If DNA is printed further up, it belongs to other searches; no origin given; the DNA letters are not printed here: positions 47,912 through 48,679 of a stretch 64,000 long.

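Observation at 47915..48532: HUH-motif small ORF preceded by an array of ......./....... 7-mers (possible ori-like or operator module)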

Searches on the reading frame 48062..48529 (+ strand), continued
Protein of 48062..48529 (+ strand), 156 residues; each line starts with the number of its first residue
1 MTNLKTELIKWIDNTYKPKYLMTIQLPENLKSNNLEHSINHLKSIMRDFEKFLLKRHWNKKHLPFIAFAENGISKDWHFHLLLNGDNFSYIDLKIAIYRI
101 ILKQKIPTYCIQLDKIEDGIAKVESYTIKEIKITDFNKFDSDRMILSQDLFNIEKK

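Call 48: fold_search(model_id=the predicted structure, library=viral)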
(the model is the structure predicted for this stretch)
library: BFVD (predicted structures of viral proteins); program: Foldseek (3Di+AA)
matches with E <= 10: 1263; with E <= 0.001: 0
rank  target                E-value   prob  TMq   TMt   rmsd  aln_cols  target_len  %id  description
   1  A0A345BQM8            1.9e-03  1.00  0.45  0.31   5.5       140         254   15  (no name in the UniProt tables at hand)
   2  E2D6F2                5.3e-03  0.98  0.47  0.25   6.7       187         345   13  NS1 [Porcine hokovirus]
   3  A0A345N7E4            6.4e-03  0.93  0.32  0.30   6.9       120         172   17  (no name in the UniProt tables at hand)
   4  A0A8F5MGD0            7.2e-03  0.99  0.52  0.34   5.8       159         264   15  (no name in the UniProt tables at hand)
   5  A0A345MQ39            8.7e-03  0.99  0.44  0.33   4.9       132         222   17  (no name in the UniProt tables at hand)
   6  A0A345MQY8            9.2e-03  0.98  0.50  0.43   8.1       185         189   16  (no name in the UniProt tables at hand)
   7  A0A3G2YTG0            9.2e-03  0.94  0.34  0.34   5.6       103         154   16  (no name in the UniProt tables at hand)
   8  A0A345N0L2            1.0e-02  0.99  0.48  0.30   7.5       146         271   12  (no name in the UniProt tables at hand)
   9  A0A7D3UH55            1.2e-02  0.82  0.41  0.14   9.2       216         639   13  Nonstructural protein [Parvoviridae sp.]
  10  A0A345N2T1            1.3e-02  0.95  0.39  0.33  11.6       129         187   13  (no name in the UniProt tables at hand)
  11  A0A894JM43            1.3e-02  0.99  0.48  0.28   4.9       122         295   20  (no name in the UniProt tables at hand)
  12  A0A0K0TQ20            1.3e-02  0.89  0.38  0.12   7.5       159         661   11  NS1 [Porcine parvovirus 2]
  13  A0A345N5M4            1.5e-02  0.98  0.45  0.30   5.8       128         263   16  (no name in the UniProt tables at hand)
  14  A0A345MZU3            1.5e-02  0.96  0.39  0.31   5.9       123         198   14  (no name in the UniProt tables at hand)
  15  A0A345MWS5            1.5e-02  0.90  0.35  0.26   7.6       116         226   15  (no name in the UniProt tables at hand)
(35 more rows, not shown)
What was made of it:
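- The exception is an uncharacterised protein of an insect-associated ssDNA molecule (call 48). The viral fold hits include microvirus and ORF2/G2P Reps (call 48).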

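Call 52: search_protein_representatives(alignment_id=A1)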
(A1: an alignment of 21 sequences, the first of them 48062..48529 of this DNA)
Query: 21 sequences, 186 profile positions. Proteins with E-value up to 0.001 (for the whole library): 183; up to 1e-10: 128; up to 1e-30: 63. The best 150 are listed.
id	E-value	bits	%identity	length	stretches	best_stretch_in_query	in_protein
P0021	1.5e-70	252.9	-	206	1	3-185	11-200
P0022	5.5e-66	238.1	-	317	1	6-185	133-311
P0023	5.3e-65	234.9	-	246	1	8-185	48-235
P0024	1.8e-64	233.1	-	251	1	13-185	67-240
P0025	5.3e-63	228.3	-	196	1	16-184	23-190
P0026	1.9e-61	223.3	-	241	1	11-185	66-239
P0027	2.3e-59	216.5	-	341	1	4-182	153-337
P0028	2.5e-59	216.3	-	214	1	18-184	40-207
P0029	4.8e-59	215.4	-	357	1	3-181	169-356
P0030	1.5e-58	213.8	-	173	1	22-183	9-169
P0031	5.4e-58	212.0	-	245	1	8-181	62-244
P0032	5.9e-56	205.4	-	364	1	10-185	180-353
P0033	1.5e-55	204.0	-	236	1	8-186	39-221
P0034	2.2e-55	203.5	-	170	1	30-182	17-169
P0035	1.7e-54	200.6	-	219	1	9-182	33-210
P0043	6.2e-48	179.2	-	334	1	18-185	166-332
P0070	3.9e-33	130.9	-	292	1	18-185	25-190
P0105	2.1e-24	102.5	-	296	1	66-183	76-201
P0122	1.5e-18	83.4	-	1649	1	51-185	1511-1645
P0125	5.0e-18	81.7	-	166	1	43-185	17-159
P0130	7.4e-16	74.6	-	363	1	30-128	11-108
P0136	2.8e-14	69.5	-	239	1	29-184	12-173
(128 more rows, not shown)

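Call 63: find_related_loci(query=A1, collection=viral_contigs, flank=10000)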
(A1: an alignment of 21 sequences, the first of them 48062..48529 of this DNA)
Query A1 (156 aa) in viral_contigs; peptide patterns used: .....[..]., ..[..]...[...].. (x = any residue, [..] = any of these).
79 stretches matched a pattern, but none encodes a relative of the query by tblastn (E <= 1e-3).

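Call 64: search_dna_similar(query=window:48062-48529:+, collection=plasmids, mode=protein, max_evalue=1)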
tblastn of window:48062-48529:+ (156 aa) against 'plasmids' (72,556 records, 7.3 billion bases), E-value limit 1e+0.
Records with a match: 1; places in all: 1; records where one place covers at least 80% of the query: 1.
Best place of each record, by identity: <60% 1.
By first word of the organism name: Clostridium 1.
By predicted mobility (MOB-suite, as given by PLSDB): non-mobilizable 1.
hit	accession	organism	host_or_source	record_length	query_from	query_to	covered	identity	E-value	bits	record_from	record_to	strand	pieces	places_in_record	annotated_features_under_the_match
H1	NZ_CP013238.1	Clostridium butyricum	Microbial isolate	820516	18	153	87%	28.0%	7e-1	37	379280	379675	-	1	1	hybrid non-ribosomal peptide synthetase/type I polyketide synthase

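Call 65: search_dna_similar(query=window:48062-48529:+, collection=phages, mode=protein, max_evalue=1)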
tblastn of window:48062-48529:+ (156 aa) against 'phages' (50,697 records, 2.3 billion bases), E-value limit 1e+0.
Records with a match: 4; places in all: 4; records where one place covers at least 80% of the query: 0.
Best place of each record, by identity: <60% 4.
By first word of the organism name: Proteus 2; Propionibacterium 2.
By host as written in the record: Proteus mirabilis 2; Cutibacterium acnes 2.
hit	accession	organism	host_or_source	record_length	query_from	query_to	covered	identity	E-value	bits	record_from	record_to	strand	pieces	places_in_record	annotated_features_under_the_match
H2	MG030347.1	Proteus phage PM135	Proteus mirabilis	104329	18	103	55%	30.2%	8e-1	35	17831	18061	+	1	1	tail length tape-measure protein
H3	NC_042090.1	Proteus phage PM135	Proteus mirabilis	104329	18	103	55%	30.2%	8e-1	35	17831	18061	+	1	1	central tail fiber J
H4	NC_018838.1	Propionibacterium phage P100_A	Cutibacterium acnes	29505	73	120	31%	39.6%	9e-1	35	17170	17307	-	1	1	22: hypothetical protein | 23: hypothetical protein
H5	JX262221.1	Propionibacterium phage P100_A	Cutibacterium acnes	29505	73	120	31%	39.6%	9e-1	35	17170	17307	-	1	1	22: hypothetical protein | 23: hypothetical protein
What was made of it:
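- Closest known: Pfam PF23343 REP_ORF2-G2P. Different: The protein is chromosomal and island-borne, and no phage or plasmid relatives were detected (calls 63-65).
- No relatives were found on sequenced plasmids or phages (calls 63-65), so there is no independent replicon that shows Rep function for this family. No relatives were found in IMG/VR or in 50,697 phage records (calls 63, 65).
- Tried and rejected: None found (calls 63-65).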

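Call 66: find_homologous_proteins(query=A4, max_evalue=0.001)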
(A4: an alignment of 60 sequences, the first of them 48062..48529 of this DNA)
Query A4 (60 sequences) (156 aa, profile of the alignment): 25 proteins with E <= 0.001 among 1396 candidates.
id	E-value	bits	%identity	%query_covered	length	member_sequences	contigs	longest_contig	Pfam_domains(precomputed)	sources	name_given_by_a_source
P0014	1.7e-56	209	50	100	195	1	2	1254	PF23343.3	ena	-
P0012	1.1e-55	206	50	96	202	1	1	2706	-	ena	-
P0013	7.6e-55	203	50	98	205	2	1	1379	-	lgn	-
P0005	3.1e-54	201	73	100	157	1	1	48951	PF23343.3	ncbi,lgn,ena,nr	ncbi:hypothetical protein HDR59_05185 [bacterium]|nr:hypothetical protein [bacterium]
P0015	4.2e-54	201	47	98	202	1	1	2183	-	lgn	-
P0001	1.3e-53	199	96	100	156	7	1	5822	PF23343.3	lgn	-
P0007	2.6e-53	198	71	99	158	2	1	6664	PF23343.3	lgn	-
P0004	3.5e-53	198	74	100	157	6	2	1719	PF23343.3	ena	-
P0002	6.4e-53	197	93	100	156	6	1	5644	PF23343.3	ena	-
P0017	9.6e-53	197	48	99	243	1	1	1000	-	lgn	-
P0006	1.2e-52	196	69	99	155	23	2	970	-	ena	-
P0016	1.3e-52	196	47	98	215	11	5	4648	-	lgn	-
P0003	2.8e-52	195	86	99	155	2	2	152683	PF23343.3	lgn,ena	-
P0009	2.9e-51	192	57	96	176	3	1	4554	PF23343.3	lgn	-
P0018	4.7e-51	191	38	98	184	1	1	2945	PF23343.3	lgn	-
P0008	8.8e-48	180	67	94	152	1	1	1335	PF23343.3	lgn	-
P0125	1.1e-41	161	24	92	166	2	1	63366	-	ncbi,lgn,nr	ncbi:MAG: hypothetical protein LBO08_01725 [Rickettsiales bacterium]|nr:hypothetical protein [Ricket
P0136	9.0e-40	154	29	79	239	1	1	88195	-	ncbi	-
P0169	4.3e-37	146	25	94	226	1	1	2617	PF23343.3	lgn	-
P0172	5.7e-32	129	24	88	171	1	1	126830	-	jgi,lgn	-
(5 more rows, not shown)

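Call 67: find_encoding_contigs(protein=P0125, flank=10000, max_places=1)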
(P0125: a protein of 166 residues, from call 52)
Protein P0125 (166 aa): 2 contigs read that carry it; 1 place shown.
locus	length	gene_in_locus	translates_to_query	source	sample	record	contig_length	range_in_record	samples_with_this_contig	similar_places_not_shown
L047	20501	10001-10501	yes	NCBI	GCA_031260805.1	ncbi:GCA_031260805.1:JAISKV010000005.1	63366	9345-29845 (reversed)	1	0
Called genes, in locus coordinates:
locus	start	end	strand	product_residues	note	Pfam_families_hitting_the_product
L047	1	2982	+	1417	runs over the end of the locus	-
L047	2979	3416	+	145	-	-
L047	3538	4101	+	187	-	PF02559:CarD_TRCF_RID, PF21095:CarD_C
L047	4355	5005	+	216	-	PF01863:YgjP-like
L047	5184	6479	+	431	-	PF13393:tRNA-synt_His, PF00587:tRNA-synt_2b (weak), PF03129:HGTP_anticodon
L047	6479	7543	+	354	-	PF03462:PCRF, PF00472:RF-1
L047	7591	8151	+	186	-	PF01741:MscL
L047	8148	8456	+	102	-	PF09851:SHOCT (weak)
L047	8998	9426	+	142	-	-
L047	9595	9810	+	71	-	PF12728:HTH_17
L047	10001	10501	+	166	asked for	-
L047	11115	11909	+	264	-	-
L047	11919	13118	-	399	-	PF13356:Arm-DNA-bind_3, PF00589:Phage_integrase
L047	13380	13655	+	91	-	-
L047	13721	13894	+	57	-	PF01783:Ribosomal_L32p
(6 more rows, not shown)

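Call 68: find_encoding_contigs(protein=P0136, flank=10000, max_places=1)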
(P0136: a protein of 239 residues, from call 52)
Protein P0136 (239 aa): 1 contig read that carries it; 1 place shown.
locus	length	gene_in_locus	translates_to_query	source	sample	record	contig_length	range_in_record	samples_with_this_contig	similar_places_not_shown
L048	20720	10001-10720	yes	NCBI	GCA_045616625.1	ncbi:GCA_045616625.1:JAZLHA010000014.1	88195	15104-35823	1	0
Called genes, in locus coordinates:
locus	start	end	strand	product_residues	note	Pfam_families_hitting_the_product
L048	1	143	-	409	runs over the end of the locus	PF25917:BSH_RND, PF25973:BSH_CzcB (weak), PF25984:BSH_YknX (weak), PF25876:HH_MFP_RND, PF25893:HH_CzcB (weak), PF25954:Beta-barrel_RND_2, PF25990:Beta-barrel_YknX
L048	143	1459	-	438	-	PF02321:OEP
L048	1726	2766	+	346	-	PF02463:SMC_N, PF13175:AAA_15 (faint), PF13476:AAA_23 (weak), PF13304:AAA_21 (weak)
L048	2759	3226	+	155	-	PF04386:SspB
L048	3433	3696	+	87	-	-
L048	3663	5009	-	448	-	PF00289:Biotin_carb_N, PF02222:ATP-grasp, PF02786:CPSase_L_D2, PF07478:Dala_Dala_lig_C, PF02785:Biotin_carb_C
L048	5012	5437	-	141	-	PF00364:Biotin_lipoyl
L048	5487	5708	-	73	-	PF01809:YidD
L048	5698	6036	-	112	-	PF00825:Ribonuclease_P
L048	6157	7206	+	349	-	PF06723:MreB_Mbl, PF00022:Actin, PF00012:HSP70, PF14450:FtsA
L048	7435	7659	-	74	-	-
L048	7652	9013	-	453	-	PF22022:Phage_int_M (faint), PF14659:Phage_int_SAM_3, PF00589:Phage_integrase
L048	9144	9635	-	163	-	PF13560:HTH_31 (weak)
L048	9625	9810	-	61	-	-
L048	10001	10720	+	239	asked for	-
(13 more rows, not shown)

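Call 69: find_encoding_contigs(protein=P0172, flank=10000, max_places=1)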
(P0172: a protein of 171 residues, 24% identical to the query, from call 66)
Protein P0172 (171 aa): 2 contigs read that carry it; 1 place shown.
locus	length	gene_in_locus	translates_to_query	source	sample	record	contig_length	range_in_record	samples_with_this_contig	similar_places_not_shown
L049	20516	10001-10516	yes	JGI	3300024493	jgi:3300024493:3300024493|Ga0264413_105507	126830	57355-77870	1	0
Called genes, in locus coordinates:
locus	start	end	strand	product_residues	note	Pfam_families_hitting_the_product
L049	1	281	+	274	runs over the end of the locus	-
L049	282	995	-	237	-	PF20772:TACO1_YebC_N, PF01709:Transcrip_reg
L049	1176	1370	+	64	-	PF13641:Glyco_tranf_2_3 (weak), PF00535:Glycos_transf_2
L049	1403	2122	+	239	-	PF00535:Glycos_transf_2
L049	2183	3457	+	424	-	PF05697:Trigger_N, PF00254:FKBP_C, PF05698:Trigger_C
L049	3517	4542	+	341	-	-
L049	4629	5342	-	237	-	-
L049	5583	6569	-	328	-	PF01210:NAD_Gly3P_dh_N, PF07479:NAD_Gly3P_dh_C, PF20618:GPD_NAD_C_bact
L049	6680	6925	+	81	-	PF00550:PP-binding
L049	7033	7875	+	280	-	PF00459:Inositol_P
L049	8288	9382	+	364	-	PF00589:Phage_integrase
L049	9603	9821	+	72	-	-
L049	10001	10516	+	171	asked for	-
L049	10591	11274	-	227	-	PF13505:OMP_b-brl (weak)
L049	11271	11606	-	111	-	-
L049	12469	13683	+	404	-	PF00579:tRNA-synt_1b, PF22421:SYY_C-terminal, PF01479:S4 (weak)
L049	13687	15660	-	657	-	-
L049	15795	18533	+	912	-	PF00521:DNA_topoisoIV, PF03989:DNA_gyraseA_C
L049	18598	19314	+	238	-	PF08759:GT-D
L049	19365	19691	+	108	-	PF02416:TatA_B_E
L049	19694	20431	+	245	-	PF00902:TatC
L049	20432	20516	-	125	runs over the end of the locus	-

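Call 82: search_protein_families(library=pfam, proteins=[P0122, P0029, P0032, P0027, P0022, P0043, P0130, P0105, P0070], max_evalue=0.01)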
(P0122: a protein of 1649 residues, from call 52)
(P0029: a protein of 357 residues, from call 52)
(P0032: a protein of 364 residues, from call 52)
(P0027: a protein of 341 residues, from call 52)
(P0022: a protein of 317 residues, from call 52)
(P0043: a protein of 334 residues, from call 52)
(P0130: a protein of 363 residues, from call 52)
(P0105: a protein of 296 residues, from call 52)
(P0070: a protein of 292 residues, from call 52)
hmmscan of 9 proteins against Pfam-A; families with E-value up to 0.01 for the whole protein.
P0122 (1649 aa): 2 families
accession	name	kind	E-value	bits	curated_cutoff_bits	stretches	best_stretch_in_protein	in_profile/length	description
PF04513.17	Baculo_PEP_C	-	0.00084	19.8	38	1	1054-1142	36-121/140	Baculovirus polyhedron envelope protein, PEP, C terminus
PF23343.2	REP_ORF2-G2P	-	0.0063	17.2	27.8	0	1548-1618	33-97/99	Replication-associated protein ORF2/G2P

P0029 (357 aa): 1 family
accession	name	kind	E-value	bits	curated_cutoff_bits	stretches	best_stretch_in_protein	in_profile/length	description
PF23343.2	REP_ORF2-G2P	-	1.7e-07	31.9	27.8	1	225-334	2-98/99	Replication-associated protein ORF2/G2P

P0032 (364 aa): 1 family
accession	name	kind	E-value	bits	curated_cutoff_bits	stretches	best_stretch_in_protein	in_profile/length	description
PF23343.2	REP_ORF2-G2P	-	4.9e-05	24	27.8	1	219-288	2-63/99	Replication-associated protein ORF2/G2P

P0027 (341 aa): 1 family
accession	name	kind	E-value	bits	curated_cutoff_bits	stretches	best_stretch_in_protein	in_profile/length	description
PF23343.2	REP_ORF2-G2P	-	1e-05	26.2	27.8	1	221-271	14-61/99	Replication-associated protein ORF2/G2P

P0022 (317 aa): 1 family
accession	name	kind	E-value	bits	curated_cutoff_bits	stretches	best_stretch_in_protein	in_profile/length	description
PF23343.2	REP_ORF2-G2P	-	5.8e-05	23.7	27.8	1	176-251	3-68/99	Replication-associated protein ORF2/G2P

P0043 (334 aa): 1 family
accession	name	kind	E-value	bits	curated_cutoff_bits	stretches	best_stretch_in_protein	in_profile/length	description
PF23343.2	REP_ORF2-G2P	-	0.00035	21.2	27.8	1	216-305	17-97/99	Replication-associated protein ORF2/G2P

P0130 (363 aa): 0 families

P0105 (296 aa): 1 family
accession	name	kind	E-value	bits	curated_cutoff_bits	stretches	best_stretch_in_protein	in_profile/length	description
PF23343.2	REP_ORF2-G2P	-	1.4e-06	28.9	27.8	1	77-177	15-94/99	Replication-associated protein ORF2/G2P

P0070 (292 aa): 1 family
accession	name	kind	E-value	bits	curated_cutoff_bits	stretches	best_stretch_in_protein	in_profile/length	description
PF23343.2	REP_ORF2-G2P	-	0.00013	22.7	27.8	1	54-164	2-98/99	Replication-associated protein ORF2/G2P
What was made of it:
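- Tried and rejected: No Pfam domain was found in the N-terminal extensions (call 82).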

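Call 84: find_related_loci(query=A1, collection=metagenome_contigs, flank=10000)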
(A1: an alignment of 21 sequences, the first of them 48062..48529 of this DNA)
Query A1 (156 aa) in metagenome_contigs; peptide patterns used: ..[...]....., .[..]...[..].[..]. (x = any residue, [..] = any of these).
100 stretches matched a pattern; 25 encode a relative of the query (tblastn E <= 1e-3); 25 distinct loci.
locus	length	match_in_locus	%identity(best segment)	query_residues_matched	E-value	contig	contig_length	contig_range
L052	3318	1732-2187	58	7-156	1e-53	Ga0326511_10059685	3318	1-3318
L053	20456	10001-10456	53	3-156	4e-49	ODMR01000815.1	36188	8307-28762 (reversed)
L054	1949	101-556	54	3-156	1e-49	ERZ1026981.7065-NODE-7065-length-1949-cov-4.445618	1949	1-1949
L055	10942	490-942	52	3-153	2e-48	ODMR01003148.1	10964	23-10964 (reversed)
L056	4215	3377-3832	49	4-156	2e-48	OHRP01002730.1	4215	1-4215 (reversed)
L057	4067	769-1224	53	3-156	2e-47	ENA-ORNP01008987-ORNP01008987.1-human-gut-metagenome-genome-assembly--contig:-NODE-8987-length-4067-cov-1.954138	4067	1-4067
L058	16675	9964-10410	48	4-151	9e-43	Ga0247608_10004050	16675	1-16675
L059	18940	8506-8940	48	11-155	2e-39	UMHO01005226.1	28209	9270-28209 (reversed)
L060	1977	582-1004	47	16-156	7e-38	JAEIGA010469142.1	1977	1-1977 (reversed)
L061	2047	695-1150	44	3-156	1e-34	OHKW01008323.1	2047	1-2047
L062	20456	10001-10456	44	3-156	1e-34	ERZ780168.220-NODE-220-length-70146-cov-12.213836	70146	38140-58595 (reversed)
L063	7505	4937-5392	44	3-156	1e-34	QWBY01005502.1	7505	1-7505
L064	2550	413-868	44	3-156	1e-34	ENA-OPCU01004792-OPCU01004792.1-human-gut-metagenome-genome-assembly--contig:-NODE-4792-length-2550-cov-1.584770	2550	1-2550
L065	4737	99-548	44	5-156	2e-33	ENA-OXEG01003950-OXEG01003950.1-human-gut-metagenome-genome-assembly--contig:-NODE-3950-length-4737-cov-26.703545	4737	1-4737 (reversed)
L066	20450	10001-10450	43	5-156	4e-33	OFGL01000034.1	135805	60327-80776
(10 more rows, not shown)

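Call 87: search_protein_families(library=padloc, proteins=[window:48062-48529:+], max_evalue=0.01)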
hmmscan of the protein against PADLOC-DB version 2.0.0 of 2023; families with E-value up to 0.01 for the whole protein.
window:48062-48529:+ (156 aa): 0 families
